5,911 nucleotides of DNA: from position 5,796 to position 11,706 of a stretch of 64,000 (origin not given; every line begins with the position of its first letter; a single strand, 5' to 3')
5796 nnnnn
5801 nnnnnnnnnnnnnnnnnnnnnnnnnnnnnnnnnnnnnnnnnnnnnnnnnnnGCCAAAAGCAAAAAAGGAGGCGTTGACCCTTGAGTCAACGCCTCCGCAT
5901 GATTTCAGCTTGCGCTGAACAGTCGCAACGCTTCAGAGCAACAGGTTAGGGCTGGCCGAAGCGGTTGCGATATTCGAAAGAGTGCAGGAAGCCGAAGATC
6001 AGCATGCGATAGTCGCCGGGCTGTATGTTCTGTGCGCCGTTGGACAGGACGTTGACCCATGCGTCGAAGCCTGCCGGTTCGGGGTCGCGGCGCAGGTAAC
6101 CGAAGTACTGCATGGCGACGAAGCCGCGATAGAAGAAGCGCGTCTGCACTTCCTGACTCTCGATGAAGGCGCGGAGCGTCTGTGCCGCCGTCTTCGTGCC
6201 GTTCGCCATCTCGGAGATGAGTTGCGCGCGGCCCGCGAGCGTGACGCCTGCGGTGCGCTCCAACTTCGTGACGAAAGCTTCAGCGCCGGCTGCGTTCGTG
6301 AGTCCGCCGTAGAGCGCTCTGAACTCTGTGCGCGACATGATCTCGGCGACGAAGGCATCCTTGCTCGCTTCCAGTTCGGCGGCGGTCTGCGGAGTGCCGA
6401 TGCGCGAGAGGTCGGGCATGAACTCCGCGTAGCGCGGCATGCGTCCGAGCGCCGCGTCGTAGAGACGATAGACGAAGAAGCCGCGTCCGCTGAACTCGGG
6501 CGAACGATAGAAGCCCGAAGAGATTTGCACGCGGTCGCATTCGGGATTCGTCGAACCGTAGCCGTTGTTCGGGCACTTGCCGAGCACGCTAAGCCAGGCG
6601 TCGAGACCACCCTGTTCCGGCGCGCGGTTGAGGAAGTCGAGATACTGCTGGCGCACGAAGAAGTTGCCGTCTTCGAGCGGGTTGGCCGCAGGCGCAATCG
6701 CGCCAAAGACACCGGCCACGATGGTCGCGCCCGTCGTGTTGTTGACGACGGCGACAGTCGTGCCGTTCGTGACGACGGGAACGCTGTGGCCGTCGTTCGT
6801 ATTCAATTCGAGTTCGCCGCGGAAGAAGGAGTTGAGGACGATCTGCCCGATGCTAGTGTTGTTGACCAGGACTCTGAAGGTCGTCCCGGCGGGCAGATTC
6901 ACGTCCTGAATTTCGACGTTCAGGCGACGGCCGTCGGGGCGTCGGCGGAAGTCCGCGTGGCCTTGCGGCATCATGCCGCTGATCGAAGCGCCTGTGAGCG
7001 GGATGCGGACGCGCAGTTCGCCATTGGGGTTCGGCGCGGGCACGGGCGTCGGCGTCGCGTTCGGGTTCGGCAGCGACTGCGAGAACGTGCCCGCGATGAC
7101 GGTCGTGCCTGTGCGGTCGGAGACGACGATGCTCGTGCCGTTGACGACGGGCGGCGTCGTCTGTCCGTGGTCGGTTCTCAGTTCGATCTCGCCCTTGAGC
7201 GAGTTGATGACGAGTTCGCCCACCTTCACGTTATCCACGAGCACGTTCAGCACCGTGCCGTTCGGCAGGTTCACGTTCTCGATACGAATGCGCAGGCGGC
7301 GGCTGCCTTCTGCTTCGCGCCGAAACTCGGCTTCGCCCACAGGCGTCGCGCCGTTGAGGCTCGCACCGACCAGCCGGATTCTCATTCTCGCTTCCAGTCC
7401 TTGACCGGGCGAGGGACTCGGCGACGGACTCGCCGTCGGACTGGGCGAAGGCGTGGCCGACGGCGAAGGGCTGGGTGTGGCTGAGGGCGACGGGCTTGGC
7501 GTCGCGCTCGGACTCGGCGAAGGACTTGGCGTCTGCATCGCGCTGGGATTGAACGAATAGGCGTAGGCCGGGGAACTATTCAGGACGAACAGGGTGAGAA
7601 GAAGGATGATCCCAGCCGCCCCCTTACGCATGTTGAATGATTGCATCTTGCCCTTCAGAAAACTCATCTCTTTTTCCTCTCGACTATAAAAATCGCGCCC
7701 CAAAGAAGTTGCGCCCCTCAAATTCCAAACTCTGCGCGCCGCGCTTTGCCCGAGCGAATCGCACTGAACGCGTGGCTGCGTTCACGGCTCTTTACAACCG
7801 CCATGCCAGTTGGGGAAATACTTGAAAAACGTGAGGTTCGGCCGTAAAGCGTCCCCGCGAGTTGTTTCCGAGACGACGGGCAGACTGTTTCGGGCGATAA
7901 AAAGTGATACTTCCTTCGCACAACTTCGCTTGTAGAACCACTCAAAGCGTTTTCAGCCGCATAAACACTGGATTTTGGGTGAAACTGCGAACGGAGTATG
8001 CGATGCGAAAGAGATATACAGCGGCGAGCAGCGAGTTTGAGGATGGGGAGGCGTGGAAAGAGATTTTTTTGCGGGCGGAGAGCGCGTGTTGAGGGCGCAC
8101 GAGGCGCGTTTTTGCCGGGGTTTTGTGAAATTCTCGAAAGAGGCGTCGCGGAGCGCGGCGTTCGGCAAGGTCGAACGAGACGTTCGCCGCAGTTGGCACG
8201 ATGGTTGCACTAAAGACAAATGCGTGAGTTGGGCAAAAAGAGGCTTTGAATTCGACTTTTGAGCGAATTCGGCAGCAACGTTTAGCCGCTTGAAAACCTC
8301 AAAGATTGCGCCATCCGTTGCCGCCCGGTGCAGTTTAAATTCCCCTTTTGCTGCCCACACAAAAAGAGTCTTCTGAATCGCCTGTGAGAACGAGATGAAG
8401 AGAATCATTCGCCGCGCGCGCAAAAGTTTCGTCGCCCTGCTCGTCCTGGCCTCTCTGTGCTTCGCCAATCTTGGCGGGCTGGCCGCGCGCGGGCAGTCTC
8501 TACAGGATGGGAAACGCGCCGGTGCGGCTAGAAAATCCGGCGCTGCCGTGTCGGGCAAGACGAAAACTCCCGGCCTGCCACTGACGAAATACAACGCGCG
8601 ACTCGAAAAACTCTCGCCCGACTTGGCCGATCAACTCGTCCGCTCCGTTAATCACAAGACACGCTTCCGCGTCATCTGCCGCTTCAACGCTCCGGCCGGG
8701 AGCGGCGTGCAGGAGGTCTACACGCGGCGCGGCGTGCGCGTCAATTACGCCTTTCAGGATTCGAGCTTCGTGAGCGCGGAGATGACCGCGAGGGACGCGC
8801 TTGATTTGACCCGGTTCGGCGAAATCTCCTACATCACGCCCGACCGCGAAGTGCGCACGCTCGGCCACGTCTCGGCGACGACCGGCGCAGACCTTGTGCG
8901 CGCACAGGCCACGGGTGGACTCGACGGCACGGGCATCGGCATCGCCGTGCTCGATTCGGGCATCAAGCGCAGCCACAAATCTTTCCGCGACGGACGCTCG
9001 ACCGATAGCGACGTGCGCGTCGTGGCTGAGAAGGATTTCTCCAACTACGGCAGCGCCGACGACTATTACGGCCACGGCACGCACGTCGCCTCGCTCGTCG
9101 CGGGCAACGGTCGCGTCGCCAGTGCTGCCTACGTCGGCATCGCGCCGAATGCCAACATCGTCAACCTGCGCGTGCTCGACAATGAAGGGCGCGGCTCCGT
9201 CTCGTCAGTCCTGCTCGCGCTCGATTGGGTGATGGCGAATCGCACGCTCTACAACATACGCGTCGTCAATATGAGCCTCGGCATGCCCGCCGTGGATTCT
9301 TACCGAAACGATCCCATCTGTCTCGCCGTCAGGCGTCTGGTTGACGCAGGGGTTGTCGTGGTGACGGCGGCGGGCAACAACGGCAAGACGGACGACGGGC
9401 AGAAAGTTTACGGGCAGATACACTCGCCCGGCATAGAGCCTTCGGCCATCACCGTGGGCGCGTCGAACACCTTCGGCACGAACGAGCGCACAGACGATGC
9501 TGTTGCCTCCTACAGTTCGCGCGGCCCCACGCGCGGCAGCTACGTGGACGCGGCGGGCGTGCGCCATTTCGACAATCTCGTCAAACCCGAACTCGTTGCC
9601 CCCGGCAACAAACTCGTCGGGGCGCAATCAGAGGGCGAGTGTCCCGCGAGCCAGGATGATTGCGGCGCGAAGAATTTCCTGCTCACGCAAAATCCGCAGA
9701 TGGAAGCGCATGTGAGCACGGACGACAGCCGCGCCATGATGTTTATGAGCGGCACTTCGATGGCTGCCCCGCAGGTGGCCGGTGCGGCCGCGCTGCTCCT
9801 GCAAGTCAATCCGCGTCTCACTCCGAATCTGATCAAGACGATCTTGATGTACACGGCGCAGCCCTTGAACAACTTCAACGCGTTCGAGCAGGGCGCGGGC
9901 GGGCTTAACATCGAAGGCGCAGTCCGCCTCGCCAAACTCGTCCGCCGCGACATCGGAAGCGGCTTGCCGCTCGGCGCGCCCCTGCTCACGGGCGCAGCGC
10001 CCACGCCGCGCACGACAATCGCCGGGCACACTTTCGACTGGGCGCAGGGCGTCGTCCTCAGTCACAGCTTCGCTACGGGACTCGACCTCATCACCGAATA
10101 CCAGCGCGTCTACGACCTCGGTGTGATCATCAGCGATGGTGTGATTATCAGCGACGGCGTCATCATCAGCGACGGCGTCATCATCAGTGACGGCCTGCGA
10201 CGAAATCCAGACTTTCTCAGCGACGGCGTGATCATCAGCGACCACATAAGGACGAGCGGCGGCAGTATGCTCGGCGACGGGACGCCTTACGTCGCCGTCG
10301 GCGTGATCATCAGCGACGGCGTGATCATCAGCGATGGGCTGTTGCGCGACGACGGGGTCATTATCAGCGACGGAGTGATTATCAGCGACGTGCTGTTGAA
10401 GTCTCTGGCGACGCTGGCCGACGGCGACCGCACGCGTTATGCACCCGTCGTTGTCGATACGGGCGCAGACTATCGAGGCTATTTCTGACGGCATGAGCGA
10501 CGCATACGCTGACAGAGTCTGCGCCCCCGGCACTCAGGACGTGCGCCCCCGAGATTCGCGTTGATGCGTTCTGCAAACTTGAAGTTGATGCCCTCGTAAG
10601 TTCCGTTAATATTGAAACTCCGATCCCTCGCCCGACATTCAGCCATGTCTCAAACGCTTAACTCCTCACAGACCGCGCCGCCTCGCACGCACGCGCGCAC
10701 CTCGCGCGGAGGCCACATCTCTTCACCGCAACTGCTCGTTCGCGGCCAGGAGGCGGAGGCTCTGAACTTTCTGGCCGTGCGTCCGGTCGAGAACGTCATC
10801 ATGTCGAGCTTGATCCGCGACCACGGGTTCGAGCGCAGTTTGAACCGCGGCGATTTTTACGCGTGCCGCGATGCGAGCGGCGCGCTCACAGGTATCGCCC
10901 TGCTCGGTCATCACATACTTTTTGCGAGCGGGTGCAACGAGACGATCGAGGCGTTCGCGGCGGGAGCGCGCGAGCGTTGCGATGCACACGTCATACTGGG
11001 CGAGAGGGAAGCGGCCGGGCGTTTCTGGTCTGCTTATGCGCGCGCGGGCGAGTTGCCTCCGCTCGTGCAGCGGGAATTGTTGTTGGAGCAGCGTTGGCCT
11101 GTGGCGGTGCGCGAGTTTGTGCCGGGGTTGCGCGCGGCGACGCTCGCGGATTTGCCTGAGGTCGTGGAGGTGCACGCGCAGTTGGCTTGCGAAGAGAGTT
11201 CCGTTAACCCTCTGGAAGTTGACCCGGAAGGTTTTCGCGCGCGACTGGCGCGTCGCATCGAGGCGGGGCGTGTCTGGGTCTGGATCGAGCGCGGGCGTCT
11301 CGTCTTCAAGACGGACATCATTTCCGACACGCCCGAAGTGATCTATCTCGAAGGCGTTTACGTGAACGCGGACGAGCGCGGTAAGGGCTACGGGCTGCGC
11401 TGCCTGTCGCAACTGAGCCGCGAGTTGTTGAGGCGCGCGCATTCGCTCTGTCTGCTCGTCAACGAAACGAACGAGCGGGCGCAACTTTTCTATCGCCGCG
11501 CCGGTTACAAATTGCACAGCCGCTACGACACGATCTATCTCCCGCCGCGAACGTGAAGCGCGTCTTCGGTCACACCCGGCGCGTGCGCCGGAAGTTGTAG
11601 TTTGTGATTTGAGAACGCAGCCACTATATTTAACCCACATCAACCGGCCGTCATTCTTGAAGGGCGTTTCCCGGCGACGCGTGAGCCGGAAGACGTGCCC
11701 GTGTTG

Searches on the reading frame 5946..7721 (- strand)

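Call 20: search_protein_families(library=pfam, proteins=[window:5946-7721:-], max_evalue=0.0001)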
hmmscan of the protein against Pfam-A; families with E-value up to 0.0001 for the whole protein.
window:5946-7721:- (591 aa): 1 family
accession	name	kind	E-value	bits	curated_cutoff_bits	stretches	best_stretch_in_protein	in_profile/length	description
PF13946.11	DUF4214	-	1.3e-14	54.4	23.2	0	534-585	23-69/72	Domain of unknown function (DUF4214)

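Call 25: search_protein_families(library=ncbifam, proteins=[window:5946-7721:-], max_evalue=0.001)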
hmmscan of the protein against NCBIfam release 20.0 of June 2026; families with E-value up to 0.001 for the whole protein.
window:5946-7721:- (591 aa): 0 families

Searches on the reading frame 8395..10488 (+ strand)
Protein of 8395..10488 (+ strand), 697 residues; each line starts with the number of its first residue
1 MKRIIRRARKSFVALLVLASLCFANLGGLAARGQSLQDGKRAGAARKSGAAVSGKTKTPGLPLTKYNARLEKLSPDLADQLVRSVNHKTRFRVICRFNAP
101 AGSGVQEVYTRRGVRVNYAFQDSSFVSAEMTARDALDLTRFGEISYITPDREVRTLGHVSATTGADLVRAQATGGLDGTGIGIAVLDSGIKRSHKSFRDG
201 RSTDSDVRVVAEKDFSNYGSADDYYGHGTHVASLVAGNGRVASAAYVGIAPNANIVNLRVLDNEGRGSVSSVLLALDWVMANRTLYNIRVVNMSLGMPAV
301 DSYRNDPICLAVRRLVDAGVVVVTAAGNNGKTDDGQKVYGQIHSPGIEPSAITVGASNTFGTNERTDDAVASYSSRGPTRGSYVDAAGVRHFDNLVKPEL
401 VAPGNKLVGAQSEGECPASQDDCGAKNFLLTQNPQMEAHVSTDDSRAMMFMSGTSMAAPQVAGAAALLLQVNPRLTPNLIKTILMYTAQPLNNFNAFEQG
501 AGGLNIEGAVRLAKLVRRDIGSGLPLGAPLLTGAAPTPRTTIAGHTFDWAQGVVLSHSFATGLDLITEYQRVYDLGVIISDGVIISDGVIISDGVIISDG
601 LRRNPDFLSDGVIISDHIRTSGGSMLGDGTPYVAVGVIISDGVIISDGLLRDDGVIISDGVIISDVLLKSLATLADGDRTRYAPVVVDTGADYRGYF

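Call 20: search_protein_families(library=pfam, proteins=[window:8395-10488:+], max_evalue=0.0001)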
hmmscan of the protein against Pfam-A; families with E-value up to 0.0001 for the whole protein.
window:8395-10488:+ (697 aa): 1 family
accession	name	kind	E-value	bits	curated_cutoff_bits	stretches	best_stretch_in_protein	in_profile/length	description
PF00082.27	Peptidase_S8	-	1.8e-49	169.1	21.8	1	178-502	1-288/288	Subtilase family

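Call 25: search_protein_families(library=ncbifam, proteins=[window:8395-10488:+], max_evalue=0.001)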
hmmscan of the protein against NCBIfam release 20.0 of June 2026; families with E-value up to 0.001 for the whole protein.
window:8395-10488:+ (697 aa): 9 families
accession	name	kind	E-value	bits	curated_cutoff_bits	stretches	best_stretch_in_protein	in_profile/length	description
TIGR03921.1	T7SS_mycosin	equivalog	2.2e-30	106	278.75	2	177-363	11-188/353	type VII secretion-associated serine protease mycosin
NF049966.1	QH_SP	equivalog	1.3e-17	63.9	165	1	183-331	2-127/219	subtilisin-like serine protease QhpE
NF033595.1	denti_PrtP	equivalog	1.7e-14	53.3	300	1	415-509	429-501/606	dentilisin complex serine proteinase subunit PrtP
NF042956.1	IteS_antiphage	equivalog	7.2e-12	44.4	900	1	134-378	210-451/747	S8 family anti-phage peptidase IteS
TIGR03895.1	protease_PatA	subfamily_domain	6.5e-11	41.7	421.05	1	227-365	1-127/606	PatA/PatG family cyanobactin maturation protease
NF040809.1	germ_prot_CspBA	exception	1.9e-10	39.1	1250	1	208-344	708-837/1099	bifunctional germination protease/germinant receptor pseudoprotease CspBA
NF040808.2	CspC_non_triad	exception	2.7e-10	39.3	675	1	221-333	163-281/556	bile acid germinant receptor pseudoprotease CspC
NF040553.1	SGO_0316_fam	subfamily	3.9e-09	34.8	1400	1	221-364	354-506/1486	SGO_0316/SGO_0317 family LPXTG-anchored serine peptidase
NF051851.1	AtpSerPepEprS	equivalog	0.00077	17.6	1700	0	422-492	272-341/988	autotransporter serine peptidase EprS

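Call 66: search_protein_families(library=padloc, proteins=[window:8395-10488:+], max_evalue=0.001)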
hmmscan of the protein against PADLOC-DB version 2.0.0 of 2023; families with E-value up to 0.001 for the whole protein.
window:8395-10488:+ (697 aa): 5 families
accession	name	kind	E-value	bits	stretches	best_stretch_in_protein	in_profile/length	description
PDLC03014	subtilase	-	1.4e-33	115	1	123-500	125-387/391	-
PDLC02197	IetS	-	1.1e-15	55.1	1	132-379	210-454/749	-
PDLC02198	IetS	-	1.4e-11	41.1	2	183-297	256-364/795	-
PDLC02201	IetS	-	1.4e-10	38.1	1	184-493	258-529/781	-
PDLC02199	IetS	-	8.5e-06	22.2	1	209-379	334-526/826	-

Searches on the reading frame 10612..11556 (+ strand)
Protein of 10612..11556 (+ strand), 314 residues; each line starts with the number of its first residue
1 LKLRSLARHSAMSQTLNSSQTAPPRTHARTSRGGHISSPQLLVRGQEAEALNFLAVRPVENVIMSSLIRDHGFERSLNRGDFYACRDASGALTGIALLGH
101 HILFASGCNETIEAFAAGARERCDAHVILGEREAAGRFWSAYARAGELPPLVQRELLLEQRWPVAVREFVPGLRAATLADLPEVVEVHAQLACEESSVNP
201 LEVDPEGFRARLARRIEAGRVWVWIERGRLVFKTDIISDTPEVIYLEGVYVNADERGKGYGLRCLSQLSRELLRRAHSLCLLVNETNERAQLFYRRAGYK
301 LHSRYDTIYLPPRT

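Call 20: search_protein_families(library=pfam, proteins=[window:10612-11556:+], max_evalue=0.0001)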
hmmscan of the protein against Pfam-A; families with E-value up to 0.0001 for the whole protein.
window:10612-11556:+ (314 aa): 3 families
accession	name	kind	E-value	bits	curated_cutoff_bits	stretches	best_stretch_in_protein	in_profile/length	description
PF00583.31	Acetyltransf_1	-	1.3e-08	35.6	20.7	1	217-299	31-116/116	Acetyltransferase (GNAT) family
PF13508.13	Acetyltransf_7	-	1.6e-08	35.2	27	1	219-300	3-83/84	Acetyltransferase (GNAT) domain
PF08445.16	FR47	-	2.4e-08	34.3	22.1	1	245-302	23-80/86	FR47-like protein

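Call 25: search_protein_families(library=ncbifam, proteins=[window:10612-11556:+], max_evalue=0.001)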
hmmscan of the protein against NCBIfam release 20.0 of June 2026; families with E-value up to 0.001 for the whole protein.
window:10612-11556:+ (314 aa): 3 families
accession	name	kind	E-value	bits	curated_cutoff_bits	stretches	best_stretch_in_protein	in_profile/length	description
TIGR01575.1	rimI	equivalog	1.9e-07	31.3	86.4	1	248-304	60-117/132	ribosomal protein S18-alanine N-acetyltransferase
NF007807.0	PRK10514.1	equivalog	5.2e-05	23.2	134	1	246-305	73-128/147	acetyltransferase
NF040503.1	resist_ArsN1a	equivalog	0.00086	19.1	170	0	248-300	81-134/159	arsinothricin resistance N-acetyltransferase ArsN1 family A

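Call 61: find_related_loci(query=window:10612-11556:+, collection=metagenome_contigs, flank=10000)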
Query window:10612-11556:+ (314 aa) in metagenome_contigs; peptide patterns used: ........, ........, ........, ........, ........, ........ (x = any residue, [..] = any of these).
170 stretches matched a pattern; 39 encode a relative of the query (tblastn E <= 1e-3); 39 distinct loci.
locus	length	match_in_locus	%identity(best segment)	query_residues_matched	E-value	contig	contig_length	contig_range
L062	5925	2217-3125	75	11-313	8e-150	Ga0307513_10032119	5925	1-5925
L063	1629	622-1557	67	5-313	5e-145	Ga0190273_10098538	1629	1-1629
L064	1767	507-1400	64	16-312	7e-130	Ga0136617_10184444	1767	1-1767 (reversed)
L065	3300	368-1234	57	17-310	5e-104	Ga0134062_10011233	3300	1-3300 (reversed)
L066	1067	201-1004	59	42-310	2e-109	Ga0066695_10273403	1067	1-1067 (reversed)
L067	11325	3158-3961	58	42-310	6e-98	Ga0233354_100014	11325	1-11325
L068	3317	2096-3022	54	5-313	2e-96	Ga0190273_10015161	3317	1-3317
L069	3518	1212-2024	55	40-310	1e-95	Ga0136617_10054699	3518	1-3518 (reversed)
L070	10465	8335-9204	54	22-310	6e-94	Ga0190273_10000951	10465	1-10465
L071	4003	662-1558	51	12-310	7e-94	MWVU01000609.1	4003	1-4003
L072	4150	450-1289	53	31-310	2e-93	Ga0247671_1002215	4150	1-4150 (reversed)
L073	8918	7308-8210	53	5-310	6e-93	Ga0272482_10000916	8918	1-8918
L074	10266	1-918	50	4-310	2e-92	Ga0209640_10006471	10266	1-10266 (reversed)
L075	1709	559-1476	50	4-310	4e-98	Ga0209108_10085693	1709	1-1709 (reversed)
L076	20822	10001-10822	57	38-311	6e-92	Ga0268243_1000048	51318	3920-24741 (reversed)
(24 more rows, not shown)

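Call 66: search_protein_families(library=padloc, proteins=[window:10612-11556:+], max_evalue=0.001)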
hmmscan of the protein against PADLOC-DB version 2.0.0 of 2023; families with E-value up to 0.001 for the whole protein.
window:10612-11556:+ (314 aa): 0 families
